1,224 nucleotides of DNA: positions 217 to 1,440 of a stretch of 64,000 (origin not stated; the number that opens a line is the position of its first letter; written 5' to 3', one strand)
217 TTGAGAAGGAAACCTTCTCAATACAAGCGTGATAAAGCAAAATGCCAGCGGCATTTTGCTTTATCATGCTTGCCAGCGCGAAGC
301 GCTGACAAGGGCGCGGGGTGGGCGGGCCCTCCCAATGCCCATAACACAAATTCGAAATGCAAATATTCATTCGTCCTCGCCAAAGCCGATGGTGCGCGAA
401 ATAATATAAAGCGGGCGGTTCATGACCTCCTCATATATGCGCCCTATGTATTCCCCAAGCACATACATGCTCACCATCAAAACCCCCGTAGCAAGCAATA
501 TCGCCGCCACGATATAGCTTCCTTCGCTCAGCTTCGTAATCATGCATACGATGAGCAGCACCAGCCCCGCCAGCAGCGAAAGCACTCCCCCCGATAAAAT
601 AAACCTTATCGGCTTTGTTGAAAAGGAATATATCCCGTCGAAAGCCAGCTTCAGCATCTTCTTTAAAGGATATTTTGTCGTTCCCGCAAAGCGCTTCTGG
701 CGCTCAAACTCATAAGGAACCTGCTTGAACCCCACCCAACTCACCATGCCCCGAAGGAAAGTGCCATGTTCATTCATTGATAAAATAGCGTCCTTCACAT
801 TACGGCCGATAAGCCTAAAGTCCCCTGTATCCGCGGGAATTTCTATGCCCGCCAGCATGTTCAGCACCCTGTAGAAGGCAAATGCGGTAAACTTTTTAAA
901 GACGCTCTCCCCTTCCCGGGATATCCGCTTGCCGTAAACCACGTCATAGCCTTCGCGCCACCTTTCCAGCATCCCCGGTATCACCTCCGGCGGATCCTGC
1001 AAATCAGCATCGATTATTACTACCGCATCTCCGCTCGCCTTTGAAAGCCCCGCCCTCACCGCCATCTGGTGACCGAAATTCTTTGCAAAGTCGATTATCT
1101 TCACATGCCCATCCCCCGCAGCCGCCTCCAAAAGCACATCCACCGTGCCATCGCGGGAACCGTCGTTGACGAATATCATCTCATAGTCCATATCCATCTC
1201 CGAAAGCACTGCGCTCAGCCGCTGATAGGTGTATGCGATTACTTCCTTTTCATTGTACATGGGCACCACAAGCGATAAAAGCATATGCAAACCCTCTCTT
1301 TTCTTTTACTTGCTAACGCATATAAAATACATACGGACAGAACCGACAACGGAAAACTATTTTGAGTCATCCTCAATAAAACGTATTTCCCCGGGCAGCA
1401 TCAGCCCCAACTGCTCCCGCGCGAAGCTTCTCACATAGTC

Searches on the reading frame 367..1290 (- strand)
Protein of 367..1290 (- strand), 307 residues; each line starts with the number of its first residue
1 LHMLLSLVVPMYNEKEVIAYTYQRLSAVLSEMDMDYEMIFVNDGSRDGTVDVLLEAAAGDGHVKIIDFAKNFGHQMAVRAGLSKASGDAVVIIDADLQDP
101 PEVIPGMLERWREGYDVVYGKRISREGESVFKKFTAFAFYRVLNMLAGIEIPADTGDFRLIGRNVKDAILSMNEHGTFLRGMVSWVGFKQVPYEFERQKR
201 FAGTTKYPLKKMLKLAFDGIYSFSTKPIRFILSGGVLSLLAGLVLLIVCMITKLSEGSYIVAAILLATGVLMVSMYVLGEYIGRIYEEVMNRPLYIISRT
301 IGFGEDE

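Call 15: find_encoding_contigs(protein=window:367-1290:-, flank=10000, max_places=10)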
Protein window:367-1290:- (307 aa): no gene with exactly this product is on record in the collection.

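Call 16: search_protein_families(library=pfam, proteins=[window:367-1290:-])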
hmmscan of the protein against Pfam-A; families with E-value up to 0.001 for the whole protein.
window:367-1290:- (307 aa): 3 families
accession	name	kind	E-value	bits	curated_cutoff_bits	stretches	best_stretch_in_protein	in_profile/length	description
PF00535.33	Glycos_transf_2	-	1.7e-33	116.3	23.3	1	6-165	1-163/168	Glycosyl transferase family 2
PF13641.12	Glyco_tranf_2_3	-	2.2e-08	34.9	27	1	5-141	3-142/230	Glycosyltransferase like family 2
PF10111.15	Glyco_tranf_2_2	-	2.6e-07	30.8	27.3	1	6-97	1-92/276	Glycosyltransferase like family 2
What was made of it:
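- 367..1284 (-): Upstream gene: family-2 glycosyltransferase, 305 aa. The start is ATG at 1284. Pfam PF00535, E 1.7e-33 (call 16).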

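Call 17: find_encoding_contigs(protein=window:367-1284:-, flank=10000, max_places=10)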
Protein window:367-1284:- (305 aa): 2 contigs read that carry it; 2 places shown.
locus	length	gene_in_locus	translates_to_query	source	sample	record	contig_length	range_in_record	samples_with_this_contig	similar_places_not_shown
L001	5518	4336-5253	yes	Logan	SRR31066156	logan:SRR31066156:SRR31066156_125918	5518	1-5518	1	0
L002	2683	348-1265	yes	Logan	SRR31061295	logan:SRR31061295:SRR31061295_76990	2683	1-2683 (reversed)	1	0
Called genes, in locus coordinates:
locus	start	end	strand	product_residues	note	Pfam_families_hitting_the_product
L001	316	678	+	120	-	-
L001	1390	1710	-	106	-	-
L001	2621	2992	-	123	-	PF01325:Fe_dep_repress, PF02742:Fe_dep_repr_C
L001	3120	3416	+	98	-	PF07873:YabP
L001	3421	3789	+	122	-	PF09578:Spore_YabQ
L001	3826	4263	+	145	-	PF04977:DivIC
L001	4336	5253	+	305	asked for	PF00535:Glycos_transf_2, PF10111:Glyco_tranf_2_2 (weak), PF13641:Glyco_tranf_2_3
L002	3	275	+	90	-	?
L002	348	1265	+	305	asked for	PF00535:Glycos_transf_2, PF10111:Glyco_tranf_2_2 (weak), PF13641:Glyco_tranf_2_3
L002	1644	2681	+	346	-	?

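Call 20: find_related_loci(query=window:367-1284:-, collection=genome_contigs, flank=10000)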
Query window:367-1284:- (305 aa) in genome_contigs; peptide patterns used: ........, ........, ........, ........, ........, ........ (x = any residue, [..] = any of these).
600 stretches matched a pattern (row limit reached: there are more); 579 encode a relative of the query (tblastn E <= 1e-3); the best 80 are kept; 80 distinct loci.
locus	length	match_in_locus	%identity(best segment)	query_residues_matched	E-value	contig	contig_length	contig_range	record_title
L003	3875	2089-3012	60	1-303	7e-120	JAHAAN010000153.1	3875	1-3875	MAG: Clostridiales bacterium isolate L3_072_000M1_dasL3_072_000M1_concoct_111_sub L3_072_000M1_scaffold_12865, whole gen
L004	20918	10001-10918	57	4-305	6e-114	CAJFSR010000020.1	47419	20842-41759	Candidatus Neochristensenella gallicola isolate Chicken_24_mag_190 genome assembly, contig: MAGpy_11413_24_idba_bin_190_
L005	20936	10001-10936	54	3-305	1e-111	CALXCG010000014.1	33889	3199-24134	MAG: uncultured Clostridia bacterium isolate BRZ_GL__bin37 genome assembly, contig: BRZ_GL__NODE_1068_length_33889_cov_5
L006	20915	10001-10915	56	2-299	1e-110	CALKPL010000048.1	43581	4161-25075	MAG TPA_asm: uncultured Clostridia bacterium isolate ERR912096_bin.105_CONCOCT_v1.1_MAG genome assembly, contig: ERZ8273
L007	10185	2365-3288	54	2-300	1e-110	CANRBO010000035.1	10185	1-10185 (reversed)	MAG: uncultured Clostridia bacterium isolate Lapin-028__bin4 genome assembly, contig: Lapin-028__NODE_7419_length_10185_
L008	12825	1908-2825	55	3-300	1e-110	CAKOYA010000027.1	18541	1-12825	MAG: uncultured Clostridia bacterium isolate REFINED_METABAT215_TOP10_CONTIGS_1500_ASSEMBLY_K77_MERGED__Hadza_MoBio_hadz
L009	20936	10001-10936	52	3-305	1e-110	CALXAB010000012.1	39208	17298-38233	MAG: uncultured Clostridia bacterium isolate BRZ_FK__bin7 genome assembly, contig: BRZ_FK__NODE_1297_length_39208_cov_24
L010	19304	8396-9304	57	2-299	2e-110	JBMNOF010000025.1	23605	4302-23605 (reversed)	MAG: Candidatus Spyradocola sp. isolate SBF912SR2HQ0090 scaffold_8941_c1, whole genome shotgun sequence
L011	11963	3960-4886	53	2-303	7e-110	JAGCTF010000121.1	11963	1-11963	MAG: Clostridia bacterium isolate RGIG10101 Yak_Rumen-1__c992120, whole genome shotgun sequence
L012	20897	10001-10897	55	3-293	5e-110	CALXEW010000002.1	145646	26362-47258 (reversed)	MAG: uncultured Clostridia bacterium isolate BRZ_DD__bin29 genome assembly, contig: BRZ_DD__NODE_118_length_145646_cov_1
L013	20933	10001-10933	53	3-305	1e-109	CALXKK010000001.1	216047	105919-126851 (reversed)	MAG: uncultured Clostridia bacterium isolate BRZ_NT__bin20 genome assembly, contig: BRZ_NT__NODE_79_length_216047_cov_15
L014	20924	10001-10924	57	2-301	1e-109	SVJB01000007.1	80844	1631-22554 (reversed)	MAG: Oscillospiraceae bacterium isolate SIG424 NODE_7429_length_80844_cov_2.684218, whole genome shotgun sequence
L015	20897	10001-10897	55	3-293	1e-109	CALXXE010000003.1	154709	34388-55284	MAG: uncultured Clostridia bacterium isolate BRZ_NT__bin79 genome assembly, contig: BRZ_NT__NODE_174_length_154709_cov_1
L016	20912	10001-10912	53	3-305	8e-109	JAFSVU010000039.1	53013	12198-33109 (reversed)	MAG: Clostridia bacterium isolate RGIG3519 Goat_Rumen.Co__c2131896, whole genome shotgun sequence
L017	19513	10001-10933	53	1-304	6e-109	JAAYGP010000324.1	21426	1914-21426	MAG: Clostridiaceae bacterium isolate AS09scLD_248 352641_AS09, whole genome shotgun sequence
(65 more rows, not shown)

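Call 26: find_related_loci(query=window:367-1284:-, collection=metagenome_contigs, flank=3000)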
Query window:367-1284:- (305 aa) in metagenome_contigs; peptide patterns used: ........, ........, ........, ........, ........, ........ (x = any residue, [..] = any of these).
600 stretches matched a pattern (row limit reached: there are more); 566 encode a relative of the query (tblastn E <= 1e-3); the best 80 are kept; 80 distinct loci.
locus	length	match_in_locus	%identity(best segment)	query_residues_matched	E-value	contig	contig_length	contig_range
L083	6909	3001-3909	58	4-301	1e-115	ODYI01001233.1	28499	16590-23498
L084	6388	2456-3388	54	1-305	3e-112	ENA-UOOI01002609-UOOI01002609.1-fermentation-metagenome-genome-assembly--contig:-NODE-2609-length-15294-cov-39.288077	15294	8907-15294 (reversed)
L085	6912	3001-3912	56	3-305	9e-112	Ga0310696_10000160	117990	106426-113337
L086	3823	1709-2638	55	2-305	2e-113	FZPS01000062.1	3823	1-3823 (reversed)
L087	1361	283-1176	58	4-296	1e-120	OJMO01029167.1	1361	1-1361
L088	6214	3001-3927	54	3-303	5e-111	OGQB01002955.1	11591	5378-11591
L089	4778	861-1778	56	2-300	1e-110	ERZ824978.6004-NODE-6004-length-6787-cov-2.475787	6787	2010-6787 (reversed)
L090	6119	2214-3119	53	3-303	2e-110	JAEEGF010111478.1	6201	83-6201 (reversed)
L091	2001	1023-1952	55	1-303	9e-117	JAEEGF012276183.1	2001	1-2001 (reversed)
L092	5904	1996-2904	56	2-299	3e-110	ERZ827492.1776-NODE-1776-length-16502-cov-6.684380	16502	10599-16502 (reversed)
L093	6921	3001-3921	56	4-303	8e-110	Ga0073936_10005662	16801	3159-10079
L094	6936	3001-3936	52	1-305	2e-109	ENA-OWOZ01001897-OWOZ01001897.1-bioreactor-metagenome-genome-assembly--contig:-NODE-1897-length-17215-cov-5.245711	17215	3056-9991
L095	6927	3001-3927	53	2-303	6e-109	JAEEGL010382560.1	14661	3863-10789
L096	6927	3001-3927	53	3-303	1e-108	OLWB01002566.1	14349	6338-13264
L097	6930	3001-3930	51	1-304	1e-108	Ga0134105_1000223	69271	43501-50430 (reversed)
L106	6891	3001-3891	53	2-298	2e-107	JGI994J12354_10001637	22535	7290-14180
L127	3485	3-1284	53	3-305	2e-107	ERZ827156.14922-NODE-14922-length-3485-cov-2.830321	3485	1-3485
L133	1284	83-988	54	1-295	1e-113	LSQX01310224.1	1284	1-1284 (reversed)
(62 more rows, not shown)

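Call 27: find_homologous_proteins(query=window:367-1284:-, max_evalue=1e-60)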
Query window:367-1284:- (305 aa): 7868 proteins with E <= 1e-60 among 8000 candidates; the best 120 are listed.
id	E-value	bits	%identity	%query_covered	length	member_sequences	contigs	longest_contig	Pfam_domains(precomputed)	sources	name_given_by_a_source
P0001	6.1e-196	667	100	100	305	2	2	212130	PF10111.15,PF13641.13,PF00535.33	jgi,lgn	jgi:glycosyltransferase involved in cell wall biosynthesis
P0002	2.4e-160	551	78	100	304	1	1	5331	PF10111.15,PF13641.13,PF00535.33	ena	-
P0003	3.7e-138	478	69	100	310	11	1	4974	PF13641.13,PF00535.33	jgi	-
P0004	6.5e-138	477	70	99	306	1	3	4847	PF10111.15,PF13641.13,PF00535.33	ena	-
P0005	1.8e-135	469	68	100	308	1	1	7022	PF10111.15,PF13641.13,PF00535.33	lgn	-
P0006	4.4e-115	402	61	99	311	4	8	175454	PF10111.15,PF13641.13,PF00535.33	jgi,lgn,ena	-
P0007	3.9e-113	396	57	100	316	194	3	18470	PF10111.15,PF13641.13,PF00535.33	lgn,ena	-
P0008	2.4e-112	393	60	100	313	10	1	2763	PF10111.15,PF00535.33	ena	-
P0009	1.5e-111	390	56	100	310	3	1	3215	PF10111.15,PF13641.13,PF00535.33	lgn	-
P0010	2.6e-111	390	58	98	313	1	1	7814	PF10111.15,PF00535.33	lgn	-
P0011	6.9e-111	388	59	100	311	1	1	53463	PF10111.15,PF13641.13,PF00535.33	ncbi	-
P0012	1.2e-110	387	58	98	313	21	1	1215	PF10111.15,PF00535.33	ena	-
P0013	1.4e-110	387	59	100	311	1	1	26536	PF10111.15,PF13641.13,PF00535.33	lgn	-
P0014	1.7e-110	387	59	99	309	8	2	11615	PF10111.15,PF00535.33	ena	-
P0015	2.3e-110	387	58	98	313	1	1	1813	PF10111.15,PF00535.33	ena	-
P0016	2.3e-110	387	57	99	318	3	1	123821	PF10111.15,PF00535.33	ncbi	-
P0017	3.2e-110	386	57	99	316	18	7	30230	PF10111.15,PF00535.33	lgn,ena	-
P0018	3.3e-110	386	58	98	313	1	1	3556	PF10111.15,PF00535.33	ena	-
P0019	4.2e-110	386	58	98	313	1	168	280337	PF10111.15,PF00535.33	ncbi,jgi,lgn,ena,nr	ncbi:MAG: glycosyltransferase family 2 protein [Christensenellaceae bacterium]|nr:glycosyltransferas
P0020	6.3e-110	385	58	98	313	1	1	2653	PF10111.15,PF00535.33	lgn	-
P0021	6.7e-110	385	58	98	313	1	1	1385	PF10111.15,PF00535.33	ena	-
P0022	8.2e-110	385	58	98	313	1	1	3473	PF10111.15,PF00535.33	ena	-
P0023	1.1e-109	384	58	98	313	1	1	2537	PF10111.15,PF00535.33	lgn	-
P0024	1.3e-109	384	58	98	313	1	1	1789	PF10111.15,PF00535.33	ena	-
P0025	1.3e-109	384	57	99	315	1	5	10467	PF10111.15,PF00535.33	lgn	-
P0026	1.6e-109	384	57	99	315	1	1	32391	PF10111.15,PF00535.33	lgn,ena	-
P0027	1.7e-109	384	56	98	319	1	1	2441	PF10111.15,PF13641.13,PF00535.33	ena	-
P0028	1.7e-109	384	58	98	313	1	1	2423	PF10111.15,PF00535.33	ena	-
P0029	2.4e-109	383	57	99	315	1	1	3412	PF10111.15,PF00535.33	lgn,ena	-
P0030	2.6e-109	383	57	99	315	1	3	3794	PF10111.15,PF00535.33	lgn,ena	-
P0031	2.6e-109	383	57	99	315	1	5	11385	PF10111.15,PF00535.33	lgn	-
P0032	2.8e-109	383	57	99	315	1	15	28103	PF10111.15,PF00535.33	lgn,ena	-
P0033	3.1e-109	383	57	99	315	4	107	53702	PF10111.15,PF00535.33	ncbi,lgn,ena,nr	ncbi:MAG TPA: glycosyltransferase family 2 protein [Firmicutes bacterium]|nr:glycosyltransferase fam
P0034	3.2e-109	383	57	99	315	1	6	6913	PF10111.15,PF00535.33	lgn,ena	-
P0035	3.8e-109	383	56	98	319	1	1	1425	PF10111.15,PF13641.13,PF00535.33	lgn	-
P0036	4.6e-109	382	57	99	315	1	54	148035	PF10111.15,PF00535.33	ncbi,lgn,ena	-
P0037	5.1e-109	382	57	99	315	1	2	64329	PF10111.15,PF00535.33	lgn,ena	-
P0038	5.7e-109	382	56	98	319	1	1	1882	PF10111.15,PF13641.13,PF00535.33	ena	-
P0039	6.5e-109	382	58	98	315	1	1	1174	PF10111.15,PF13641.13,PF00535.33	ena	-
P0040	7.3e-109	382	57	99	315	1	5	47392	PF10111.15,PF00535.33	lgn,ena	-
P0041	9.3e-109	381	58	98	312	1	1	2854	PF10111.15,PF00535.33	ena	-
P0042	1.2e-108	381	57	99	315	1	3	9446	PF10111.15,PF00535.33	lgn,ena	-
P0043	1.3e-108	381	57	99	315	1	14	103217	PF10111.15,PF00535.33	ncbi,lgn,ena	-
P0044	1.4e-108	381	56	98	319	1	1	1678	PF10111.15,PF13641.13,PF00535.33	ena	-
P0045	1.4e-108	381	56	99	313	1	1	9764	PF10111.15,PF00535.33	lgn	-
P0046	1.5e-108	381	56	98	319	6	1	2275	PF10111.15,PF13641.13,PF00535.33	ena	-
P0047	3.2e-108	380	56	100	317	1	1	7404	PF10111.15,PF13641.13,PF00535.33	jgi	jgi:glycosyltransferase involved in cell wall biosynthesis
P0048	4.6e-108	379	58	96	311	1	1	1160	PF10111.15,PF00535.33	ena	-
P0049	6.0e-108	379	57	98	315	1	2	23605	PF10111.15,PF13641.13,PF00535.33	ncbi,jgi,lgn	ncbi:MAG: glycosyltransferase family 2 protein [Candidatus Spyradocola sp.]|jgi:glycosyltransferase 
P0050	6.0e-108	379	57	98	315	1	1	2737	PF10111.15,PF13641.13,PF00535.33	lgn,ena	-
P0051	6.4e-108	379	56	98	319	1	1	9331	PF10111.15,PF13641.13,PF00535.33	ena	-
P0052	6.4e-108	379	56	99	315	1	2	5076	PF10111.15,PF00535.33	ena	-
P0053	6.8e-108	378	56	98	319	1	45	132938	PF10111.15,PF13641.13,PF00535.33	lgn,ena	-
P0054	7.3e-108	378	55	98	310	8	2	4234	PF10111.15,PF13641.13,PF00535.33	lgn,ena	-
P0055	9.2e-108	378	56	99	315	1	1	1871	PF10111.15,PF00535.33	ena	-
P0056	1.0e-107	378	56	98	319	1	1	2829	PF10111.15,PF13641.13,PF00535.33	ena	-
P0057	1.1e-107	378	56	98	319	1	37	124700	PF10111.15,PF13641.13,PF00535.33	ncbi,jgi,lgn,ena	-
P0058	1.1e-107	378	56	98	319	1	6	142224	PF10111.15,PF13641.13,PF00535.33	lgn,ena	-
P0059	1.1e-107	378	56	99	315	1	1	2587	PF10111.15,PF00535.33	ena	-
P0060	1.5e-107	377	55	100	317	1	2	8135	PF10111.15,PF13641.13,PF00535.33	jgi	jgi:dolichol-phosphate mannosyltransferase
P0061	1.6e-107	377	56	99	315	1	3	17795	PF10111.15,PF00535.33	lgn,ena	-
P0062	1.8e-107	377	59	97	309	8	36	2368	PF10111.15,PF13641.13,PF00535.33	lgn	-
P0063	1.8e-107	377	55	99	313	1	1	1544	PF10111.15,PF00535.33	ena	-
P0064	2.4e-107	377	55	98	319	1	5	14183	PF10111.15,PF13641.13,PF00535.33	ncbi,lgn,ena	-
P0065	2.4e-107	377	57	99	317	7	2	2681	PF13641.13,PF00535.33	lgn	-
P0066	2.4e-107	377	56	98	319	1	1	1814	PF10111.15,PF13641.13,PF00535.33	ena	-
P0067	2.5e-107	377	58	96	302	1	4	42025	PF10111.15,PF00535.33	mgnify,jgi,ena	mgnify:FL=1|jgi:glycosyltransferase, family 2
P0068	2.5e-107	377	57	98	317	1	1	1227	PF10111.15,PF13641.13,PF00535.33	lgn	-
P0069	2.6e-107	376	57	98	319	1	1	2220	PF10111.15,PF13641.13,PF00535.33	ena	-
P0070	2.8e-107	376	55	98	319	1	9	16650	PF10111.15,PF13641.13,PF00535.33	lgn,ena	-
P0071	2.9e-107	376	55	100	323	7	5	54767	PF10111.15,PF00535.33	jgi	jgi:glycosyltransferase involved in cell wall biosynthesis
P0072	3.0e-107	376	57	98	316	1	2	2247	PF10111.15,PF13641.13,PF00535.33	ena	-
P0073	3.4e-107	376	55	99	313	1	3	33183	PF10111.15,PF00535.33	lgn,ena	-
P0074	4.4e-107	376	57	100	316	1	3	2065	PF10111.15,PF13641.13,PF00535.33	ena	-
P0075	4.6e-107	376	55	100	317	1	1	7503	PF10111.15,PF13641.13,PF00535.33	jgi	jgi:dolichol-phosphate mannosyltransferase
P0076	4.9e-107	376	57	98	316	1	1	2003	PF10111.15,PF13641.13,PF00535.33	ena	-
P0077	6.4e-107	375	57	98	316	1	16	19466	PF10111.15,PF13641.13,PF00535.33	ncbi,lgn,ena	-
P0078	7.6e-107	375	58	97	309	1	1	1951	PF10111.15,PF13641.13,PF00535.33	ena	-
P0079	7.8e-107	375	57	98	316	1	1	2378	PF10111.15,PF13641.13,PF00535.33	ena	-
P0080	8.5e-107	375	58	97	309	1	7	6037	PF10111.15,PF13641.13,PF00535.33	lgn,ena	-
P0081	8.9e-107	375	58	97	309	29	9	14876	PF10111.15,PF13641.13,PF00535.33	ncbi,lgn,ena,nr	ncbi:MAG: glycosyltransferase family 2 protein [Candidatus Spyradocola sp.]|nr:glycosyltransferase f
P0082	9.3e-107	375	55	100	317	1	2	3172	PF10111.15,PF00535.33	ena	-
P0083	1.1e-106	374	55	98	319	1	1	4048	PF10111.15,PF13641.13,PF00535.33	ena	-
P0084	1.2e-106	374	57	100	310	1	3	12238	PF10111.15,PF13641.13,PF00535.33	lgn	-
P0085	1.3e-106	374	56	98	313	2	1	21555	PF10111.15,PF00535.33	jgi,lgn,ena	-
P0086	1.5e-106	374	56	99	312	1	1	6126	PF13641.13,PF00535.33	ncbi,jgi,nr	ncbi:MAG: glycosyltransferase family 2 protein [Oscillospiraceae bacterium]|jgi:dolichol-phosphate m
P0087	1.6e-106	374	57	99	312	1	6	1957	PF10111.15,PF13641.13,PF00535.33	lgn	-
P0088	1.6e-106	374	55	100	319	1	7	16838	PF10111.15,PF13641.13,PF00535.33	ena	-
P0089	1.6e-106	374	57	98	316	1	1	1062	PF10111.15,PF13641.13,PF00535.33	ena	-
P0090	1.7e-106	374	57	97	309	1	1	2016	PF10111.15,PF13641.13,PF00535.33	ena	-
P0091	2.0e-106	374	57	99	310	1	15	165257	PF10111.15,PF13641.13,PF00535.33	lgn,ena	-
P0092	2.3e-106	373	55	100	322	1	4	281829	PF10111.15,PF13641.13,PF00535.33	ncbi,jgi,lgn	jgi:glycosyltransferase involved in cell wall biosynthesis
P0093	2.3e-106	373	56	99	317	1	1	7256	PF10111.15,PF00535.33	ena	-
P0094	2.6e-106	373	58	99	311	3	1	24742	PF10111.15,PF13641.13,PF00535.33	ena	-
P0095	3.0e-106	373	58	97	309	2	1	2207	PF10111.15,PF13641.13,PF00535.33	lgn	-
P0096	3.1e-106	373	56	99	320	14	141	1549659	PF10111.15,PF13641.13,PF00535.33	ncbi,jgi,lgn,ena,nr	ncbi:MAG: glycosyltransferase family 2 protein [Clostridiales bacterium]|nr:glycosyltransferase fami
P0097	3.5e-106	373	57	98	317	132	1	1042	PF10111.15,PF13641.13,PF00535.33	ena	-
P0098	3.8e-106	373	55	100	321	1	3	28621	PF10111.15,PF13641.13,PF00535.33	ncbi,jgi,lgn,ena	jgi:dolichol-phosphate mannosyltransferase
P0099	6.0e-106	372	56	100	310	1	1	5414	PF10111.15,PF13641.13,PF00535.33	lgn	-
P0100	6.0e-106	372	58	97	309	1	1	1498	PF10111.15,PF13641.13,PF00535.33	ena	-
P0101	6.0e-106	372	57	97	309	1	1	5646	PF10111.15,PF13641.13,PF00535.33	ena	-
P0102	6.0e-106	372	56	100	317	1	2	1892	PF10111.15,PF13641.13,PF00535.33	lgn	-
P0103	6.1e-106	372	56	97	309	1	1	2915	PF10111.15,PF13641.13,PF00535.33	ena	-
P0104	8.4e-106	372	56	97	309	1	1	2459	PF10111.15,PF13641.13,PF00535.33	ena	-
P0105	8.7e-106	372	57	97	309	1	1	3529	PF10111.15,PF13641.13,PF00535.33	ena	-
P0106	9.2e-106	371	57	99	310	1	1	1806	PF10111.15,PF13641.13,PF00535.33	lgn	-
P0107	9.7e-106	371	56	98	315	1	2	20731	PF10111.15,PF13641.13,PF00535.33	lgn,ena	-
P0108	1.1e-105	371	58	97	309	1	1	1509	PF10111.15,PF13641.13,PF00535.33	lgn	-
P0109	1.1e-105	371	55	99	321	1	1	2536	PF10111.15,PF13641.13,PF00535.33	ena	-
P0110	1.1e-105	371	56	98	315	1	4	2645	PF10111.15,PF13641.13,PF00535.33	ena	-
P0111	1.2e-105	371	56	100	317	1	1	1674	PF10111.15,PF13641.13,PF00535.33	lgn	-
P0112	1.2e-105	371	56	98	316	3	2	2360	PF10111.15,PF13641.13,PF00535.33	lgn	-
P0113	1.3e-105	371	55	100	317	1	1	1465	PF10111.15,PF13641.13,PF00535.33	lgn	-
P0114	1.4e-105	371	55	100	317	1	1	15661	PF10111.15,PF13641.13,PF00535.33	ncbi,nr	ncbi:MAG TPA: glycosyltransferase family 2 protein [Clostridiales bacterium]|nr:glycosyltransferase 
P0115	1.4e-105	371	57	96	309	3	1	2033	PF10111.15,PF13641.13,PF00535.33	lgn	-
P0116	1.5e-105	371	55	99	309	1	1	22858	PF10111.15,PF13641.13,PF00535.33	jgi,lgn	-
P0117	1.6e-105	371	55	98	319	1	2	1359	PF13641.13,PF00535.33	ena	-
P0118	1.6e-105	371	57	97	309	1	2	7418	PF10111.15,PF13641.13,PF00535.33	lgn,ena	-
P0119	1.8e-105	370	57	99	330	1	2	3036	PF10111.15,PF13641.13,PF00535.33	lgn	-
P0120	1.8e-105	370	55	99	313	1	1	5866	PF10111.15,PF13641.13,PF00535.33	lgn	-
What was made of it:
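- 367..1284 (-): The exact protein is on record on other contigs (calls 17, 27).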

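Call 28: find_encoding_contigs(protein=P0002, flank=5000, max_places=3)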
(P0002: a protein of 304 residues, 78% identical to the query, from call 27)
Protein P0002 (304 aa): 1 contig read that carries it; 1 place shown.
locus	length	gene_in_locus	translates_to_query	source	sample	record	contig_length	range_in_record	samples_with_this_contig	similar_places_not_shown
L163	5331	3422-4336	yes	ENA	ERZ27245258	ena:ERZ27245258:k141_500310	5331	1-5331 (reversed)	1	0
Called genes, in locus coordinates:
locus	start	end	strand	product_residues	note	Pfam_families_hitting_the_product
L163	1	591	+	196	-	?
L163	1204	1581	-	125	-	PF01325:Fe_dep_repress, PF13412:HTH_24 (faint), PF02742:Fe_dep_repr_C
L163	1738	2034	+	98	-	PF07873:YabP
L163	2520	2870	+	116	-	PF04977:DivIC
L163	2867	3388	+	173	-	PF00583:Acetyltransf_1, PF13508:Acetyltransf_7 (weak)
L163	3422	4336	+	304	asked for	PF00535:Glycos_transf_2, PF10111:Glyco_tranf_2_2 (weak), PF13641:Glyco_tranf_2_3 (weak)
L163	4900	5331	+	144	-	?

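Call 29: find_encoding_contigs(protein=P0004, flank=5000, max_places=3)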
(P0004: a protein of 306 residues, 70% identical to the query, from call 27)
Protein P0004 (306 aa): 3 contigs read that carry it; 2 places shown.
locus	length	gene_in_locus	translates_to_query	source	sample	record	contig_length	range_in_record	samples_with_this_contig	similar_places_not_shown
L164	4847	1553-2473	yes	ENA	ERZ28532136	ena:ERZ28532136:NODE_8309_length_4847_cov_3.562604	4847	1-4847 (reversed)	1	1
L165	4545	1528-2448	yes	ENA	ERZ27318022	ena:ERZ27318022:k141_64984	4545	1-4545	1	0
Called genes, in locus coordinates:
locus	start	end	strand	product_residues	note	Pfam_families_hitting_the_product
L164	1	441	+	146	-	?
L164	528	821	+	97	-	PF07873:YabP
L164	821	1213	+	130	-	PF09578:Spore_YabQ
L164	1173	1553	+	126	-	-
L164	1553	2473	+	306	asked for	PF00535:Glycos_transf_2, PF10111:Glyco_tranf_2_2, PF13641:Glyco_tranf_2_3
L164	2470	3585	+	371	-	PF02073:Peptidase_M29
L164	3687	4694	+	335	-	PF00044:Gp_dh_N, PF02800:Gp_dh_C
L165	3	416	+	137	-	?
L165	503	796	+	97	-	PF07873:YabP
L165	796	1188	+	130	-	PF09578:Spore_YabQ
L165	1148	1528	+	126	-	-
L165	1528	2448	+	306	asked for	PF00535:Glycos_transf_2, PF10111:Glyco_tranf_2_2, PF13641:Glyco_tranf_2_3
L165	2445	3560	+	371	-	PF02073:Peptidase_M29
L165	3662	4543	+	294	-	?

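Call 30: find_encoding_contigs(protein=P0003, flank=5000, max_places=3)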
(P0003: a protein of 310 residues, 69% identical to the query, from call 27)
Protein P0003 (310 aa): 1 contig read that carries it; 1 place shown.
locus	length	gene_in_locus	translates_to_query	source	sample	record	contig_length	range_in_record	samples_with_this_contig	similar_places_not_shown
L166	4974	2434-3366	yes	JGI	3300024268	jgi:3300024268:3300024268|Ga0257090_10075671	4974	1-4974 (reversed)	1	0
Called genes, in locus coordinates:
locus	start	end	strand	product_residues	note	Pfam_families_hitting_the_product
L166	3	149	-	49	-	?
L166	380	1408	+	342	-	PF00294:PfkB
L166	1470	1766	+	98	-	PF07873:YabP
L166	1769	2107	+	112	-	PF09578:Spore_YabQ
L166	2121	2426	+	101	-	PF04977:DivIC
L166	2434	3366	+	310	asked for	PF00535:Glycos_transf_2, PF13641:Glyco_tranf_2_3 (weak)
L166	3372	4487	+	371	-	PF02073:Peptidase_M29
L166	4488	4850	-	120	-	PF14276:DUF4363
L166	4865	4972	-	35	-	?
